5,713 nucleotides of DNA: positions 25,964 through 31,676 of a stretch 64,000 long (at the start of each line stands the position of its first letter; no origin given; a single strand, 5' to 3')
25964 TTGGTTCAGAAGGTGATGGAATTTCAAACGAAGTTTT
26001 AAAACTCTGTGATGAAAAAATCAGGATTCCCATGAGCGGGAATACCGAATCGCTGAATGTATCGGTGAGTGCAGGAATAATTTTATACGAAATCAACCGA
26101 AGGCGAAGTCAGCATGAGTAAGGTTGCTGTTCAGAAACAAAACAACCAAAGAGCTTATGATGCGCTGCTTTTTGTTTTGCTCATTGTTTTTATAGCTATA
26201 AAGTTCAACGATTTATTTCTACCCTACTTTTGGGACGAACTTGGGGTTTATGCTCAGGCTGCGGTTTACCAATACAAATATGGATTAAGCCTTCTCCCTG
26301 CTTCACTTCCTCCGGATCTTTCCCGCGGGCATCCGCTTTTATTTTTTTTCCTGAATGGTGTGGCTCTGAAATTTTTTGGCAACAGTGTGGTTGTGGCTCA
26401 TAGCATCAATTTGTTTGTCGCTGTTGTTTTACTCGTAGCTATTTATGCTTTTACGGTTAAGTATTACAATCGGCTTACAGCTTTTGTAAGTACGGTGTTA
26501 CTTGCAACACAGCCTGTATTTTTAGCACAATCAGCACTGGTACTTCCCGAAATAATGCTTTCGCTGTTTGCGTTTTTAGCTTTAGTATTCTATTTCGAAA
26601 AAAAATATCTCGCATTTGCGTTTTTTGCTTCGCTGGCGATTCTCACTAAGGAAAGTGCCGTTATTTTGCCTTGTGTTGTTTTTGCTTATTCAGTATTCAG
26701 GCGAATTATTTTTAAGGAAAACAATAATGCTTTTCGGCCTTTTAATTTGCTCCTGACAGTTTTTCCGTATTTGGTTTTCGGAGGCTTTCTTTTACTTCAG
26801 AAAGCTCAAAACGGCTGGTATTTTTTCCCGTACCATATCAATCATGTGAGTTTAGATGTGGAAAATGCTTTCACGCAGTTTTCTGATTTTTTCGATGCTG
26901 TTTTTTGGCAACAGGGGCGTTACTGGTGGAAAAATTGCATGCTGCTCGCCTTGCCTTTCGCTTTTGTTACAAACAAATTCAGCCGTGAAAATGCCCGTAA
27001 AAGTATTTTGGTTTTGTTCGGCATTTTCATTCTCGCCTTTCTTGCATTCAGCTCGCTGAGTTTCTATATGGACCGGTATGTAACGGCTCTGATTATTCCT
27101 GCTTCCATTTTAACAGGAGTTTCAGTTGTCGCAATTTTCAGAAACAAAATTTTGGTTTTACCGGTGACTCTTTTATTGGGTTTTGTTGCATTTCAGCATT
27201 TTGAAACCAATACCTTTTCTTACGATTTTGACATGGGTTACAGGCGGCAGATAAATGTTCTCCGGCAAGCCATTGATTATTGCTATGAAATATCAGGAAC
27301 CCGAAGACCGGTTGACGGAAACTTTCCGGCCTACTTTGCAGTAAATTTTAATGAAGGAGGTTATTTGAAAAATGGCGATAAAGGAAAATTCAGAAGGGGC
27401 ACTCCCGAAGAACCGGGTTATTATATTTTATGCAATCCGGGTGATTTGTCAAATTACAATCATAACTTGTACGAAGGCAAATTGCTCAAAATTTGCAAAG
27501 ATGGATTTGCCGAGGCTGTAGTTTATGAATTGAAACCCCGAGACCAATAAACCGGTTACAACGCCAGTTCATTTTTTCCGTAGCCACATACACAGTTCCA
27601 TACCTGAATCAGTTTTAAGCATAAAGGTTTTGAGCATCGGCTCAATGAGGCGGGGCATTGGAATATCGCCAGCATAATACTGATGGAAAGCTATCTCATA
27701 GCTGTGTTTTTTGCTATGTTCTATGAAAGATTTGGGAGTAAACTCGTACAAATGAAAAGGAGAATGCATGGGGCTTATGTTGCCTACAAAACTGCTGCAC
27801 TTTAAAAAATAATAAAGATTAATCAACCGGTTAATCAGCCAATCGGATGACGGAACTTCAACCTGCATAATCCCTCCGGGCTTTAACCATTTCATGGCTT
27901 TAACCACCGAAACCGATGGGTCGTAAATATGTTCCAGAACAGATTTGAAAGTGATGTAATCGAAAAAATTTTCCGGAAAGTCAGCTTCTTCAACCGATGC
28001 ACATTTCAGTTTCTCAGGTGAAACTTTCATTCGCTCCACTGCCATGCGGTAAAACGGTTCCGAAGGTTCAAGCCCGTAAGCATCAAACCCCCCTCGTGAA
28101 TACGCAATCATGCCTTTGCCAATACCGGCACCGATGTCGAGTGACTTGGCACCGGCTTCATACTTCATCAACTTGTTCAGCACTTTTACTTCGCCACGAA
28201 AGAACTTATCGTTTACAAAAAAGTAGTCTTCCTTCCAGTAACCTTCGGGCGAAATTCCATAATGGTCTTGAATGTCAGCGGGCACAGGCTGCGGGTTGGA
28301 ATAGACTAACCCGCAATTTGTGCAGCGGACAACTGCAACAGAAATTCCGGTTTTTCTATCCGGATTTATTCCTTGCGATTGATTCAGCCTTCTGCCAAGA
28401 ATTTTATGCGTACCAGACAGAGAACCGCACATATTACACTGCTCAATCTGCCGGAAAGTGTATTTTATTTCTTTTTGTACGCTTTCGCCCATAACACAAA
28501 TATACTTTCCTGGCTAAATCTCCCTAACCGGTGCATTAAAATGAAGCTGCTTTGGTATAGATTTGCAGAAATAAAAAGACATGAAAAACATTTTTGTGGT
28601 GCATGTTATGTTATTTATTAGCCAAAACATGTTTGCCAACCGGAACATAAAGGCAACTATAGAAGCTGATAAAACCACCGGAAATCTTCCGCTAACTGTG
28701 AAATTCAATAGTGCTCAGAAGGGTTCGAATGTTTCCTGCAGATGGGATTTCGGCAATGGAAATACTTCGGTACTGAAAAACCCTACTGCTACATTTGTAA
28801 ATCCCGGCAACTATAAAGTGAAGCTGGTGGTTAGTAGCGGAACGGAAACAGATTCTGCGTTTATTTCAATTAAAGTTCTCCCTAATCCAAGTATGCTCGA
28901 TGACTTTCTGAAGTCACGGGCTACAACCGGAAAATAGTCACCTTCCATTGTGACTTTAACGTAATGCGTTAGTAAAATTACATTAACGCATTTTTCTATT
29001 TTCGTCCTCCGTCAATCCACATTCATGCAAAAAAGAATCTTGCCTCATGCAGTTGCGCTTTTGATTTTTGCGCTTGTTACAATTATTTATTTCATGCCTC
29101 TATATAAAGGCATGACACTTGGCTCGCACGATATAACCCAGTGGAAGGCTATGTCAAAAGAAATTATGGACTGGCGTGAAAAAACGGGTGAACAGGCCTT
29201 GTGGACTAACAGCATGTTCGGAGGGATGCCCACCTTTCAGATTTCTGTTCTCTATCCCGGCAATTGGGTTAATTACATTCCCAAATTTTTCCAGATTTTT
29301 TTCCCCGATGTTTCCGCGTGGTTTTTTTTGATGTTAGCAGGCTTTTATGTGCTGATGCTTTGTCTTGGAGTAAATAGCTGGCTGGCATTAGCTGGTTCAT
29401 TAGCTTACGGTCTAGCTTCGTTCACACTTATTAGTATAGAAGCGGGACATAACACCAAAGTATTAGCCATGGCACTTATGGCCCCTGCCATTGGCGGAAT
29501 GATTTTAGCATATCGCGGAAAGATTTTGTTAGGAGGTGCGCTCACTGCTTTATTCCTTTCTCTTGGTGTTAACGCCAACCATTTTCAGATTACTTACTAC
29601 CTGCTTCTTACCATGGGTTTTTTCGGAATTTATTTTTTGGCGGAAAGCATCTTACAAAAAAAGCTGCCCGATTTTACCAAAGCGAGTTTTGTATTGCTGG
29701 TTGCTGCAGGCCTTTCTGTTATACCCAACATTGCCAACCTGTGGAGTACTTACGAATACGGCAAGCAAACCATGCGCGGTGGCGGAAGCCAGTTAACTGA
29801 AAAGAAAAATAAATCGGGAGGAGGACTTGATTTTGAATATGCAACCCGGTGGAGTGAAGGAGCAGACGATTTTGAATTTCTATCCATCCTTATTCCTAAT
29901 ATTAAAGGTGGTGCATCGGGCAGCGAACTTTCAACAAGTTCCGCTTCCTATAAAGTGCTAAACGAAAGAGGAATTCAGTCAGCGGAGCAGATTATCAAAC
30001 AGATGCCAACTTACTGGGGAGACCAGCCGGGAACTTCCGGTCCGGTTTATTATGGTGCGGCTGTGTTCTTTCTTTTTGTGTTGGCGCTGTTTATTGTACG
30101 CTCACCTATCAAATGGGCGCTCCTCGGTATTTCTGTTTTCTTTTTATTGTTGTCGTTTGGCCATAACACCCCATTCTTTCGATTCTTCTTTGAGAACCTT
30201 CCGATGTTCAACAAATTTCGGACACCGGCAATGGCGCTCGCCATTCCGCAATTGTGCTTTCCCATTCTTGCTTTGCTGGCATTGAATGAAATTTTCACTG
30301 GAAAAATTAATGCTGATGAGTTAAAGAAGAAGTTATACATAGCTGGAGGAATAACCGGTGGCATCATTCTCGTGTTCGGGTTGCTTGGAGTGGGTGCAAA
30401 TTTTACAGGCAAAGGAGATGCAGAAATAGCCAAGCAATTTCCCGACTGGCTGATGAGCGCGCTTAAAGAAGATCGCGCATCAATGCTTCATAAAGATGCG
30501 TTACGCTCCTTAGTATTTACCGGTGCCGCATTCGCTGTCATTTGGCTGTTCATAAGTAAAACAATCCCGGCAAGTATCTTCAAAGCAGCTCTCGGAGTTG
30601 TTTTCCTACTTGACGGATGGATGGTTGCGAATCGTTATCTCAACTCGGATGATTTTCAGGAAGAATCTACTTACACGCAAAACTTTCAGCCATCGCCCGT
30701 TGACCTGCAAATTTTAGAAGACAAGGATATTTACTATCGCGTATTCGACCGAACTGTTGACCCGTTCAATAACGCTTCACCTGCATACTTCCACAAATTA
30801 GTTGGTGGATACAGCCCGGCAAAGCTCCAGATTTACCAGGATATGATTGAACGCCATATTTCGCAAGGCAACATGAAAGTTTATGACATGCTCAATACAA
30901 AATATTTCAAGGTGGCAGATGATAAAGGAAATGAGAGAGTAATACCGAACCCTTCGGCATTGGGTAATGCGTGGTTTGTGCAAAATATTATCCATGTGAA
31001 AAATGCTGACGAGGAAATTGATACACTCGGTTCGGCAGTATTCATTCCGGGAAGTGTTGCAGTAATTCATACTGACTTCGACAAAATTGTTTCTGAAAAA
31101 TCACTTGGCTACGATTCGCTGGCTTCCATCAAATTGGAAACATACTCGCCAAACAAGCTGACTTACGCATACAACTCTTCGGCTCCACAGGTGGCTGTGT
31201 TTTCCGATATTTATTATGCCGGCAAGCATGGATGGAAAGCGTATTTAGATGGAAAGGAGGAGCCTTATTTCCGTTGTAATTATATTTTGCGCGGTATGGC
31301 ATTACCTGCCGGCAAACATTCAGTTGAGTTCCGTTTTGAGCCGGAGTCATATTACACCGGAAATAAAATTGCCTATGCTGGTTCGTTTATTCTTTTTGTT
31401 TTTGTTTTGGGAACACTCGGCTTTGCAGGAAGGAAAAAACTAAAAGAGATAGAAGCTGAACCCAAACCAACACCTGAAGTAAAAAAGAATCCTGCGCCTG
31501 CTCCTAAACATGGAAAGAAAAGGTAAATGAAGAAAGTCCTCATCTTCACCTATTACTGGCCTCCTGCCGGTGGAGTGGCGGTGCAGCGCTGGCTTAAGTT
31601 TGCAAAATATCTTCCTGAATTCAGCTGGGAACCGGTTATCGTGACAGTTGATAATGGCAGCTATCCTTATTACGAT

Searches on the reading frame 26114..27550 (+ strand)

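Call 89: search_protein_families(library=pfam, proteins=[window:26114-27550:+], max_evalue=0.00001)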
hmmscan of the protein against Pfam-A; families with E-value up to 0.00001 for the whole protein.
window:26114-27550:+ (478 aa): 1 family
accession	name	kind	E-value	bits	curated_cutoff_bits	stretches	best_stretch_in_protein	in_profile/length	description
PF13231.12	PMT_2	-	3.5e-07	31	26.1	1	73-203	2-141/160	Dolichyl-phosphate-mannose-protein mannosyltransferase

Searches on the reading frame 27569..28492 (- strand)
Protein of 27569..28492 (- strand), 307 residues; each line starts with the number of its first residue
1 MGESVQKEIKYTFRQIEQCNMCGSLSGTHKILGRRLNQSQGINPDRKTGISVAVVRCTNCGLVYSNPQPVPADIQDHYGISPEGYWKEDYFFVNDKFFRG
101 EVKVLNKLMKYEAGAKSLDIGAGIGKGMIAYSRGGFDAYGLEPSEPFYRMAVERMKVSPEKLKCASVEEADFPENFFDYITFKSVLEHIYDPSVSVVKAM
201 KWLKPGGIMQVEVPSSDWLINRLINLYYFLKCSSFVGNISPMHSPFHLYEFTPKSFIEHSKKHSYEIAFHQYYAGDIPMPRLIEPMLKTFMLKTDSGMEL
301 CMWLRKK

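Call 89: search_protein_families(library=pfam, proteins=[window:27569-28492:-], max_evalue=0.00001)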
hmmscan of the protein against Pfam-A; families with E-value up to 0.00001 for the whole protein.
window:27569-28492:- (307 aa): 4 families
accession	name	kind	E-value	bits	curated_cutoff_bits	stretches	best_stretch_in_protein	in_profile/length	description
PF08241.18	Methyltransf_11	-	1.4e-13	51.7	21.2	1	118-209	1-93/95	Methyltransferase domain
PF13489.12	Methyltransf_23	-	2.1e-13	50.8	27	1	107-230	15-135/164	Methyltransferase domain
PF13649.12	Methyltransf_25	-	5.6e-09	37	27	1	118-207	2-97/97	Methyltransferase domain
PF08242.18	Methyltransf_12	-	1.1e-07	32.9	30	1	118-208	1-97/98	Methyltransferase domain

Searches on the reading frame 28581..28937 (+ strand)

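Call 89: search_protein_families(library=pfam, proteins=[window:28581-28937:+], max_evalue=0.00001)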
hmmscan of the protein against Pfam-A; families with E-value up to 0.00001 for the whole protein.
window:28581-28937:+ (118 aa): 2 families
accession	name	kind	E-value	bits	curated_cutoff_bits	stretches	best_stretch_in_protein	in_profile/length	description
PF18911.6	PKD_4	-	9.8e-13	48.4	27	1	35-93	19-79/85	PKD domain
PF00801.26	PKD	-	1.4e-11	44.7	23.5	1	25-95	2-76/80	PKD domain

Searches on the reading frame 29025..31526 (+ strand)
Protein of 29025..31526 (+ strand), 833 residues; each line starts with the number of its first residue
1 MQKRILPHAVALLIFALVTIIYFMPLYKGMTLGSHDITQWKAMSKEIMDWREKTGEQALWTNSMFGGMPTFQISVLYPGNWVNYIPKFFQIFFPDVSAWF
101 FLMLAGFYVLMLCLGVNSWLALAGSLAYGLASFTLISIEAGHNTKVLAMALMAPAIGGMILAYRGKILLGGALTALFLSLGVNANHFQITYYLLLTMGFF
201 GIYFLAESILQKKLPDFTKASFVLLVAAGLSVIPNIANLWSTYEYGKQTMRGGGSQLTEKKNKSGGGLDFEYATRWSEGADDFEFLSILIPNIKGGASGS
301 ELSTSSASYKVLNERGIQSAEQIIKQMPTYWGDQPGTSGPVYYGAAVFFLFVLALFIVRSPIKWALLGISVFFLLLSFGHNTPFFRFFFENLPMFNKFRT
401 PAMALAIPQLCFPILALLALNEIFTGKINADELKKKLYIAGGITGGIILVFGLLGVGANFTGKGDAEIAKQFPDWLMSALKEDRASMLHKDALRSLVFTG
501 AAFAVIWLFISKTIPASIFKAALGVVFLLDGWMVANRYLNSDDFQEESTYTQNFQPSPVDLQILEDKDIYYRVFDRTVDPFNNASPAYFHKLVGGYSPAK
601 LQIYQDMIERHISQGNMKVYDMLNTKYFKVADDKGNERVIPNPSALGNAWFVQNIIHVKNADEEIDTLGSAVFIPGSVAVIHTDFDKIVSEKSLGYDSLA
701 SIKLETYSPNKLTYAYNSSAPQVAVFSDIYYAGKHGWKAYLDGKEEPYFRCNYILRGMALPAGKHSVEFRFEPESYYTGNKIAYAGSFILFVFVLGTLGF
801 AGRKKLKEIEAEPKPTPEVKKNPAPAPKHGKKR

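Call 89: search_protein_families(library=pfam, proteins=[window:29025-31526:+], max_evalue=0.00001)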
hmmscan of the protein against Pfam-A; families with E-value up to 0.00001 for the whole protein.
window:29025-31526:+ (833 aa): 1 family
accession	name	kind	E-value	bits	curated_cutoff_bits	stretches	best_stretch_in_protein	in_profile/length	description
PF09586.16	YfhO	-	3.8e-07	29.3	28.5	1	701-780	755-832/835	Bacterial membrane protein YfhO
